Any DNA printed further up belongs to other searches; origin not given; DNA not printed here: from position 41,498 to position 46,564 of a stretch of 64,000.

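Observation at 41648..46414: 1,588-aa RND permease with ~430 extra residues confined to the first extracytoplasmic loop and no adaptor or outer-channel genes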

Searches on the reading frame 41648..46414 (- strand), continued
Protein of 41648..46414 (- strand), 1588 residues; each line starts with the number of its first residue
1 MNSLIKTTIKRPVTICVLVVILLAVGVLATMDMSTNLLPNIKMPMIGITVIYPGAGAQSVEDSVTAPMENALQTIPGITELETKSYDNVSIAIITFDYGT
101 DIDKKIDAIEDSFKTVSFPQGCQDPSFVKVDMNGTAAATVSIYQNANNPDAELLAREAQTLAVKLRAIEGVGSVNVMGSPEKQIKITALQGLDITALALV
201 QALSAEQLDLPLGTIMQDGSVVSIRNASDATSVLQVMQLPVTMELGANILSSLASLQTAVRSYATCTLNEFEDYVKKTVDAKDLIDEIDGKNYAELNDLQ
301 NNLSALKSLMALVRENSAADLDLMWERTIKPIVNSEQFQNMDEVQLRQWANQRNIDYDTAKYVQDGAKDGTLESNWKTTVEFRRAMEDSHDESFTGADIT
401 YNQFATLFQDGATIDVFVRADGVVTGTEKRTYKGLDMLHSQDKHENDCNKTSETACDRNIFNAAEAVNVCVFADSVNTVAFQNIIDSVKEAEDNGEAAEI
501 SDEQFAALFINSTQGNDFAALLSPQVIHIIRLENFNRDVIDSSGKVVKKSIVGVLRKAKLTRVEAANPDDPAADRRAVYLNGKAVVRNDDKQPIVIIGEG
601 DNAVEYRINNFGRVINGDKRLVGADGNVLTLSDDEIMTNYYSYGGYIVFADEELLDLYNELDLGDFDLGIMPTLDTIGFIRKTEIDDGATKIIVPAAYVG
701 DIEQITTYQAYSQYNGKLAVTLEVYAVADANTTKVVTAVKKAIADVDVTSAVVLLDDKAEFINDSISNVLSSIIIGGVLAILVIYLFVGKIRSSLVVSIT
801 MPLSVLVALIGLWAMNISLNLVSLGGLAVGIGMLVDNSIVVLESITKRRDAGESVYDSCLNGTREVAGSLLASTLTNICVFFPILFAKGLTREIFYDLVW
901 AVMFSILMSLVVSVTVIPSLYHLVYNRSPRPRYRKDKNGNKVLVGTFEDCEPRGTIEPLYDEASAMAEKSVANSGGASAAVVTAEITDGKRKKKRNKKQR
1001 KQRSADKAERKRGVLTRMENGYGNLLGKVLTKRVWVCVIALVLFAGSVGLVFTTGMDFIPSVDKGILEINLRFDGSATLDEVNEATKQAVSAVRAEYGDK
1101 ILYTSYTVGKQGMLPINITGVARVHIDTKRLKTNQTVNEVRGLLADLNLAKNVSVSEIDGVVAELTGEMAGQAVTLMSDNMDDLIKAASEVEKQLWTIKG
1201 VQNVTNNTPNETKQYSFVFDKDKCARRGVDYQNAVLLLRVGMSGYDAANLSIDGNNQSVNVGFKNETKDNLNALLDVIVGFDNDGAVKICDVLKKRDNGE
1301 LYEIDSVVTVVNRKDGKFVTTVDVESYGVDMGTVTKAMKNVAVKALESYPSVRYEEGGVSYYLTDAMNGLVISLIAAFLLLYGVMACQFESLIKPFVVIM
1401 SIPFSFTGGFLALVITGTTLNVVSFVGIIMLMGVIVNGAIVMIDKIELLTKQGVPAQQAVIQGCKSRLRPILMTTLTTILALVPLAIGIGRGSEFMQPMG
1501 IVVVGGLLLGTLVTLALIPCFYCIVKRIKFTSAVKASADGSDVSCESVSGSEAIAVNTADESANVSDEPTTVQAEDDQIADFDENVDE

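Call 25: find_encoding_contigs(protein=P0074, flank=10000, max_places=1)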
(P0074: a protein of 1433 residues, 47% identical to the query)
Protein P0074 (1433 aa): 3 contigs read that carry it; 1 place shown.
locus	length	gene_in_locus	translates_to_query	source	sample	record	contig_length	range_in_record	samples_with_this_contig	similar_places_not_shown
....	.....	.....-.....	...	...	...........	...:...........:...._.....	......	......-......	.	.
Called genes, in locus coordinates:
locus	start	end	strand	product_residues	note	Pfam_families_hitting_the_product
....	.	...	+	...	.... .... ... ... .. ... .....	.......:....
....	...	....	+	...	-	-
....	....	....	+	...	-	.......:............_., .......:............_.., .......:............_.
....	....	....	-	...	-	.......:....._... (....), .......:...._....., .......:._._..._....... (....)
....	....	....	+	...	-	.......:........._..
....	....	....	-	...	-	-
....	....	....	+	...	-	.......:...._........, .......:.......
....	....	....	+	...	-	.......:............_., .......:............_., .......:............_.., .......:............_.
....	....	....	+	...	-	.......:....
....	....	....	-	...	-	-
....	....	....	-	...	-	-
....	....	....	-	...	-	-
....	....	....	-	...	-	-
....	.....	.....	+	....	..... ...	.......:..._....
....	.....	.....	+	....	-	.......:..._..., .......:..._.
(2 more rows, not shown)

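Call 45: list_cluster_members(proteins=[P0002, P0008, P0016, P0039, P0056, P0057, P0068, P0071, P0080, P0035])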
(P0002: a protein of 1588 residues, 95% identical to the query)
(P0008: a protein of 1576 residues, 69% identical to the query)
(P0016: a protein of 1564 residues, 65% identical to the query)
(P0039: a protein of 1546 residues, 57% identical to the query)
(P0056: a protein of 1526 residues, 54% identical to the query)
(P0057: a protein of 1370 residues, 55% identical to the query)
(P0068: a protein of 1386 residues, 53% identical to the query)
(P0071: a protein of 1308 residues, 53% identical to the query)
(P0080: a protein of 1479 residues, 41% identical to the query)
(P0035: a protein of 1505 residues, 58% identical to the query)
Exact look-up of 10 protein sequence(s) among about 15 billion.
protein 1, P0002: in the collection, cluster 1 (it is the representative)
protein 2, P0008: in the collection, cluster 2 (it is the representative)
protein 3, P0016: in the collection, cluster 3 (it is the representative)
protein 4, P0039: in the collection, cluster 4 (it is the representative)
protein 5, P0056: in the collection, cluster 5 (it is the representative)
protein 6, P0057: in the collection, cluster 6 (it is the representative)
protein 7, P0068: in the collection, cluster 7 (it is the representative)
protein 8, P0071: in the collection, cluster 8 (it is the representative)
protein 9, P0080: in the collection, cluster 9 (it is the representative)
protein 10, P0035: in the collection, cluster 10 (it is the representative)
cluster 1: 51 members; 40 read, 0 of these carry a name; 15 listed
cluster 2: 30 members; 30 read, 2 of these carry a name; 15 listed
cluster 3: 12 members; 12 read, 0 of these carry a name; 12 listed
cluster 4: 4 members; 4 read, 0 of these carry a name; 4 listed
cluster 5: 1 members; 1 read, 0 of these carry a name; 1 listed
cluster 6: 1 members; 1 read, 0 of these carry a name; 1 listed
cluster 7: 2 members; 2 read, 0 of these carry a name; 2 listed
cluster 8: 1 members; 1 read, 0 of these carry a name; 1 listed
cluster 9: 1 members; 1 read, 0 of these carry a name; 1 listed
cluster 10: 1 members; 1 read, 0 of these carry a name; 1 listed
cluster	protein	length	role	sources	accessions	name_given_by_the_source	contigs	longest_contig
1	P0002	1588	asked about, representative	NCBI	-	-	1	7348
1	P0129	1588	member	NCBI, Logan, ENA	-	-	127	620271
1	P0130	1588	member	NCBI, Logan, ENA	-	-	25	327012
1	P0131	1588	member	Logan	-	-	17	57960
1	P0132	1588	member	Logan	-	-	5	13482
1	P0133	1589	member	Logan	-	-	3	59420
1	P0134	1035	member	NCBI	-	-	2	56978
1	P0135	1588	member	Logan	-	-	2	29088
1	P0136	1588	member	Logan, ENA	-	-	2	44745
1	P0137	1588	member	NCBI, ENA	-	-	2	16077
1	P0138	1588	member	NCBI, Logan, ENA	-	-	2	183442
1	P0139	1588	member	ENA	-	-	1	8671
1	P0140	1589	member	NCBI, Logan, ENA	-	-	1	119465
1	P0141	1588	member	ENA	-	-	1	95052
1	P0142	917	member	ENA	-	-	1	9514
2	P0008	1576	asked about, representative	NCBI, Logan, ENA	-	-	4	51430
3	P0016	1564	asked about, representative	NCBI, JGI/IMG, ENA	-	-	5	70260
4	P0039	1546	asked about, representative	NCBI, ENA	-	-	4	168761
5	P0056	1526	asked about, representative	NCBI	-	-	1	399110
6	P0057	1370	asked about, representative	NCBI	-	-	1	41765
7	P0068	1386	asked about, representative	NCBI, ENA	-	-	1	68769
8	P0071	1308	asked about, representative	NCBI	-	-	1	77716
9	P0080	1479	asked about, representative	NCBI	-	-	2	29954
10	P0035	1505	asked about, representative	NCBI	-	-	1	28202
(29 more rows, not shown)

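Call 64: find_encoding_contigs(protein=P0093, flank=6000, max_places=1)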
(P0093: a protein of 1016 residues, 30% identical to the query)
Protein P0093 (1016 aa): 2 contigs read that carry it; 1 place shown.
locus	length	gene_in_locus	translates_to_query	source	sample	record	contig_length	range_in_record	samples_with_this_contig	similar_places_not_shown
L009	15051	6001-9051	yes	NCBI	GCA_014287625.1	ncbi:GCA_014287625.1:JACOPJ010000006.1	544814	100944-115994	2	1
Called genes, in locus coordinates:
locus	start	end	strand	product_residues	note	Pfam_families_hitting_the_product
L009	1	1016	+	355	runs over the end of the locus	PF01380:SIS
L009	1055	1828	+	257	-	PF03609:EII-Sor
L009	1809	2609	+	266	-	PF03613:EIID-AGA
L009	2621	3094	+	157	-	PF03830:PTSIIB_sorb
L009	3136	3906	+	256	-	PF08282:Hydrolase_3, PF13419:HAD_2 (faint), PF00702:Hydrolase (weak), PF05116:S6PP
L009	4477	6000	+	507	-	PF00364:Biotin_lipoyl (faint), PF25917:BSH_RND, PF25973:BSH_CzcB (weak), PF25989:YknX_C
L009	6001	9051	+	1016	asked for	PF00873:ACR_tran, PF03176:MMPL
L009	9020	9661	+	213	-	PF00440:TetR_N (weak)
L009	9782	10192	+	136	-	-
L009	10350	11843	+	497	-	PF00041:fn3 (faint), PF16656:Pur_ac_phosph_N, PF00149:Metallophos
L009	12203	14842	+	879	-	PF00133:tRNA-synt_1, PF01406:tRNA-synt_1e (faint), PF09334:tRNA-synt_1g, PF21349:RUBY_RBDX (faint), PF13603:tRNA-synt_1_2, PF09334:tRNA-synt_1g (weak), PF08264:Anticodon_1, PF10458:Val_tRNA-synt_C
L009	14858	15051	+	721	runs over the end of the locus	PF00884:Sulfatase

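Call 65: find_encoding_contigs(protein=P0090, flank=6000, max_places=1)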
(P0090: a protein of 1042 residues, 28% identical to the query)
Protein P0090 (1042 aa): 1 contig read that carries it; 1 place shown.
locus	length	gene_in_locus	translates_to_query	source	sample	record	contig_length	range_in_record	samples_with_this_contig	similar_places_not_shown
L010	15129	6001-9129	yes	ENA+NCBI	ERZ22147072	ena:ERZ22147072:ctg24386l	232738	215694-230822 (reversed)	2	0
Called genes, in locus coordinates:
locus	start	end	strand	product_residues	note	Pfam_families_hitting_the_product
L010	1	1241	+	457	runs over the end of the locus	PF01554:MatE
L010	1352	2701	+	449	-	PF01554:MatE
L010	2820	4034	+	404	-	PF00155:Aminotran_1_2, PF01041:DegT_DnrJ_EryC1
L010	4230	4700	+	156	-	PF22381:Staph_reg_Sar_Rot, PF01047:MarR, PF12802:MarR_2, PF13463:HTH_27 (faint)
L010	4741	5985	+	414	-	PF25917:BSH_RND, PF25973:BSH_CzcB, PF25876:HH_MFP_RND (faint), PF25881:HH_YBHG, PF25954:Beta-barrel_RND_2, PF25975:CzcB_C (weak), PF25989:YknX_C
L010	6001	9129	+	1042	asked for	PF00873:ACR_tran, PF03176:MMPL (weak)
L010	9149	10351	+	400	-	PF02321:OEP (faint)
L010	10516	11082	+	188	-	PF02632:BioY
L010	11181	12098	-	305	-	PF04286:DUF445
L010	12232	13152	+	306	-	PF03547:Mem_trans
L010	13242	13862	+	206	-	PF00440:TetR_N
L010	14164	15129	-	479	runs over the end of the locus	PF12760:Zn_ribbon_IS1595 (faint), PF13610:DDE_Tnp_IS240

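Call 66: find_encoding_contigs(protein=P0086, flank=6000, max_places=1)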
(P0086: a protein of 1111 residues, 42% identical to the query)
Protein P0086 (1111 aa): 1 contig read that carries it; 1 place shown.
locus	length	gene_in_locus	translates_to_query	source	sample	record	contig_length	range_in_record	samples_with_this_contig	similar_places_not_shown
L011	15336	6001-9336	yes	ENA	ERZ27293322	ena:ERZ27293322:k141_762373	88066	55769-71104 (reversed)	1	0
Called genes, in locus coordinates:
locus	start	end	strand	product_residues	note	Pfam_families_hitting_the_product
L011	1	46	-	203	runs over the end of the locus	-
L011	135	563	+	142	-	-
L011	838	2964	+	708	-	PF03477:ATP-cone, PF13597:NRDD, PF01228:Gly_radical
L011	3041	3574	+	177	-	PF13353:Fer4_12, PF04055:Radical_SAM (faint)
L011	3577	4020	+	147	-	PF00692:dUTPase, PF22769:DCD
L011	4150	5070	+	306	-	PF00480:ROK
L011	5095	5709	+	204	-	PF06971:Put_DNA-bind_N, PF02629:CoA_binding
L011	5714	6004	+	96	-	-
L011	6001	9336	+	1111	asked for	PF00873:ACR_tran, PF03176:MMPL (weak), PF02355:SecD_SecF_C (weak)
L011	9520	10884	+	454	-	PF00209:SNF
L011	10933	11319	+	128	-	PF06935:DUF1284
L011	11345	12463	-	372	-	-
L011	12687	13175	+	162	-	PF01257:2Fe-2S_thioredx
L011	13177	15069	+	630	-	PF01512:Complex1_51K, PF12797:Fer4_2 (faint), PF12837:Fer4_6 (faint), PF10589:NADH_4Fe-4S, PF12838:Fer4_7 (weak), PF13237:Fer4_10 (weak), PF00037:Fer4 (weak)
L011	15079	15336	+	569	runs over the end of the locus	PF13510:Fer2_4, PF10588:NADH-G_4Fe-4S_3, PF12838:Fer4_7 (weak), PF02906:Fe_hyd_lg_C, PF02256:Fe_hyd_SSU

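Call 67: find_encoding_contigs(protein=P0068, flank=6000, max_places=1)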
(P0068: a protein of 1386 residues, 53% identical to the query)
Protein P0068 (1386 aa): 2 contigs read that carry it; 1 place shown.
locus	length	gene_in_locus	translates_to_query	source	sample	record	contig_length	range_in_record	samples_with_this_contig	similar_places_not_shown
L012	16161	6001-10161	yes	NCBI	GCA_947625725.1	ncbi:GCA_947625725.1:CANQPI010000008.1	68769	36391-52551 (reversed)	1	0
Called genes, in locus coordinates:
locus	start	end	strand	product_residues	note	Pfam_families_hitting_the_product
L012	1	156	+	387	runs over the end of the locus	PF00155:Aminotran_1_2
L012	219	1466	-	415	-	PF03706:LPG_synthase_TM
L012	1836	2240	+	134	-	PF00011:HSP20, PF17886:ArsA_HSP20 (faint)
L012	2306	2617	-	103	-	PF01381:HTH_3, PF13443:HTH_26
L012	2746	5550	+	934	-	PF12773:DZR (faint)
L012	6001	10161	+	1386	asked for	PF00873:ACR_tran, PF02355:SecD_SecF_C (weak)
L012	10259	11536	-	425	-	-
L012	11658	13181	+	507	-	PF13396:PLDc_N (weak), PF13091:PLDc_2, PF00614:PLDc, PF13091:PLDc_2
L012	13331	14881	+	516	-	PF00128:Alpha-amylase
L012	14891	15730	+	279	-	PF12710:HAD (weak)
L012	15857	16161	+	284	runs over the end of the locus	-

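Call 68: find_encoding_contigs(protein=P0079, flank=6000, max_places=1)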
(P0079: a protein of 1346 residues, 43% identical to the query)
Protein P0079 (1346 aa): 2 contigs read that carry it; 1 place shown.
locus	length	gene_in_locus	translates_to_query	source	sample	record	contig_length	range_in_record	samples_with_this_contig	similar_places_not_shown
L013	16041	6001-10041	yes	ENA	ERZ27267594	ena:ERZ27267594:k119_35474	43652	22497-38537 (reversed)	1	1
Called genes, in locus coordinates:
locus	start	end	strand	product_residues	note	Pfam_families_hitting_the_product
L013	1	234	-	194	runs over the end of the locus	-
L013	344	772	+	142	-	-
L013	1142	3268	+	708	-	PF03477:ATP-cone, PF13597:NRDD, PF01228:Gly_radical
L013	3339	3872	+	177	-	PF13353:Fer4_12, PF04055:Radical_SAM (weak)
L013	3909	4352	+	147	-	PF22769:DCD, PF00692:dUTPase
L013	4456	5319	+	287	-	PF00480:ROK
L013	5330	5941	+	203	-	PF06971:Put_DNA-bind_N, PF02629:CoA_binding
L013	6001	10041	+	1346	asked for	PF00873:ACR_tran, PF03176:MMPL, PF02355:SecD_SecF_C (weak)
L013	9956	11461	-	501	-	PF00209:SNF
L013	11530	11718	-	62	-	-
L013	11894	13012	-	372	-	PF13439:Glyco_transf_4, PF00534:Glycos_transf_1, PF13692:Glyco_trans_1_4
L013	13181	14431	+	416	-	PF00464:SHMT, PF00155:Aminotran_1_2, PF01212:Beta_elim_lyase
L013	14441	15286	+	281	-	PF02645:DegV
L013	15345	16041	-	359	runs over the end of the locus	PF00392:GntR, PF00532:Peripla_BP_1, PF13407:Peripla_BP_4, PF13377:Peripla_BP_3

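Call 77: find_encoding_contigs(protein=P0091, flank=6000, max_places=1)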
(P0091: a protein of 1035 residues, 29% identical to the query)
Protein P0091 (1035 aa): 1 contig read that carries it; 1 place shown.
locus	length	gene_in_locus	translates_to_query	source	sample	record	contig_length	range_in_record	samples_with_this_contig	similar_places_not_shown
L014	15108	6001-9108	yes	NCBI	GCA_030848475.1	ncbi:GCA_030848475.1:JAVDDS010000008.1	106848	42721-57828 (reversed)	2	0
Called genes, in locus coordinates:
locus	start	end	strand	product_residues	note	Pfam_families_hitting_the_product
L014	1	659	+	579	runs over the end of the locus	PF02310:B12-binding, PF04055:Radical_SAM, PF13311:DUF4080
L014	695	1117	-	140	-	PF13581:HATPase_c_2, PF02518:HATPase_c (weak)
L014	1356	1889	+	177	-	-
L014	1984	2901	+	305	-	PF04204:HTS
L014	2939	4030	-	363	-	PF00348:polyprenyl_synt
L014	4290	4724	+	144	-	PF01047:MarR (weak), PF12802:MarR_2 (weak)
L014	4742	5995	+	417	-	PF25919:BSH_CusB (faint), PF25917:BSH_RND, PF25973:BSH_CzcB (weak), PF25984:BSH_YknX (faint), PF25881:HH_YBHG, PF25954:Beta-barrel_RND_2, PF25989:YknX_C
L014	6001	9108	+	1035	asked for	PF00873:ACR_tran, PF03176:MMPL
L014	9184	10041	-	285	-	PF01545:Cation_efflux, PF16916:ZT_dimer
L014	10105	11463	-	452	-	PF06245:DUF1015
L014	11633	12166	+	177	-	PF05239:PRC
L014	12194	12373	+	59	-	-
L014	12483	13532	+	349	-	PF01594:AI-2E_transport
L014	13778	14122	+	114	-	PF11969:DcpS_C, PF01230:HIT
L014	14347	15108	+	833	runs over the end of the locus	-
